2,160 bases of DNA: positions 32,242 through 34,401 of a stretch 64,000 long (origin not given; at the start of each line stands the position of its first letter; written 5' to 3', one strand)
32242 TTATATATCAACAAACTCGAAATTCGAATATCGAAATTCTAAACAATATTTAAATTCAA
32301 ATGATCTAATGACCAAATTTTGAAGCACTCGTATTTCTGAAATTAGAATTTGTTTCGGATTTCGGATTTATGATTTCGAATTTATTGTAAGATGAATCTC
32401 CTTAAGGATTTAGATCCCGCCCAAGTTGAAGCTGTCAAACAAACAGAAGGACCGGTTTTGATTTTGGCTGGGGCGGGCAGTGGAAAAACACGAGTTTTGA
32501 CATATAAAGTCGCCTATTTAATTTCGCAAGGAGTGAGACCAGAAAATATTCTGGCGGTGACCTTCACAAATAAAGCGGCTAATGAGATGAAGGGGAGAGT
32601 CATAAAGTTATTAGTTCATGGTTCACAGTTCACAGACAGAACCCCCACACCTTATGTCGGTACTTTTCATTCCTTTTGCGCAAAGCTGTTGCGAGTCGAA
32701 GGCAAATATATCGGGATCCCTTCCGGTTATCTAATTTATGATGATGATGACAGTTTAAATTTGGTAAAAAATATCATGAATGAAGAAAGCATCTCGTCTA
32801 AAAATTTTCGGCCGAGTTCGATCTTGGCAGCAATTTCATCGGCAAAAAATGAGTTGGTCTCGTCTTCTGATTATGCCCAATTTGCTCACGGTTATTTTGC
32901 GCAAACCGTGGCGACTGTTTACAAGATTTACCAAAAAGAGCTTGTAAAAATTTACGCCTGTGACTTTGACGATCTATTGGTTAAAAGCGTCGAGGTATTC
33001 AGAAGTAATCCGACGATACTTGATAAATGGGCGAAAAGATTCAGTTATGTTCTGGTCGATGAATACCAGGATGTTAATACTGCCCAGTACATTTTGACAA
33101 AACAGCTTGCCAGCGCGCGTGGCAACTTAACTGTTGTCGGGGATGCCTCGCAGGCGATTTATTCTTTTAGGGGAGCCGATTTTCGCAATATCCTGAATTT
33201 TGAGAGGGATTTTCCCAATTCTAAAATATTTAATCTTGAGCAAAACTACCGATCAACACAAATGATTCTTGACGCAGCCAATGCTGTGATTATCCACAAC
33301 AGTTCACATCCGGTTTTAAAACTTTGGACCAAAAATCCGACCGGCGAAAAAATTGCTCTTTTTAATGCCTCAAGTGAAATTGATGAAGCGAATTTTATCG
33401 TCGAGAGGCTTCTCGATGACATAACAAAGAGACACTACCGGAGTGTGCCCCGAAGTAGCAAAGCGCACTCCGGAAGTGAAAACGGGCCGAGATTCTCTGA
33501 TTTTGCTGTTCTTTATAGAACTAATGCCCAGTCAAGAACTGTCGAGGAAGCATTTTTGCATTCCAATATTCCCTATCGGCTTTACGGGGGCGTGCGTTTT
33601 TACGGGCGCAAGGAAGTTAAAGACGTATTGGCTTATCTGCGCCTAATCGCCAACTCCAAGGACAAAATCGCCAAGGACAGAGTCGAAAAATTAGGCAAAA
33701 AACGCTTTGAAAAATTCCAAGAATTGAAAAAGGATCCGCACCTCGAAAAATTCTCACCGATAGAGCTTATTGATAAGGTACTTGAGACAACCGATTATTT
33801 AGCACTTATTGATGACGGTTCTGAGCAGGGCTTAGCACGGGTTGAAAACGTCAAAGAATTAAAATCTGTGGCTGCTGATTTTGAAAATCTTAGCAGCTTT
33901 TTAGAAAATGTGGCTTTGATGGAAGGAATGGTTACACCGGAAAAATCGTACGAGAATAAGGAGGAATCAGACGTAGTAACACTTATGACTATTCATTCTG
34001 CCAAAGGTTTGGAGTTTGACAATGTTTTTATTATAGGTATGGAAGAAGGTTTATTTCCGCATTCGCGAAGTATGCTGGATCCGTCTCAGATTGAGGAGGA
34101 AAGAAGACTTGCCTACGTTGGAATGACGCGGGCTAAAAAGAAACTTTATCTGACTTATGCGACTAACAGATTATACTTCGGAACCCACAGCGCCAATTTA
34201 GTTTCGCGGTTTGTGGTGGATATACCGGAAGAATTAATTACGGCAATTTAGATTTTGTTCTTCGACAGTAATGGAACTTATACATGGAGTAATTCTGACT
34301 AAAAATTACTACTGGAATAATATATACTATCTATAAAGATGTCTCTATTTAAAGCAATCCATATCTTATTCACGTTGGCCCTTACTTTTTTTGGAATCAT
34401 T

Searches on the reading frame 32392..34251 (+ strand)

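Call 12: search_protein_families(library=pfam, proteins=[window:32392-34251:+])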
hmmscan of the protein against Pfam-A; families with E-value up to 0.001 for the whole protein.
window:32392-34251:+ (619 aa): 6 families
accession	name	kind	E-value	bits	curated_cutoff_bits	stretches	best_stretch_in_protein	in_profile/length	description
PF00580.27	UvrD-helicase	-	1e-84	284.9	23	1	7-275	1-271/271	UvrD/REP helicase N-terminal domain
PF13361.12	UvrD_C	-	9.1e-66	223.1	25.6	2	462-591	231-349/350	UvrD-like helicase C-terminal domain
PF13245.12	AAA_19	-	1.5e-21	77.4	25.1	1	11-260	1-134/134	AAA domain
PF13538.12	UvrD_C_2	-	4.6e-12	46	27.4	1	530-588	3-52/52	UvrD-like helicase C-terminal domain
PF01443.25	Viral_helicase1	-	1.9e-07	31.6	21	0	513-587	161-226/228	Viral superfamily 1 RNA helicase core domain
PF13604.12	AAA_30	-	7.5e-07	29.5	27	0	7-68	2-64/191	AAA domain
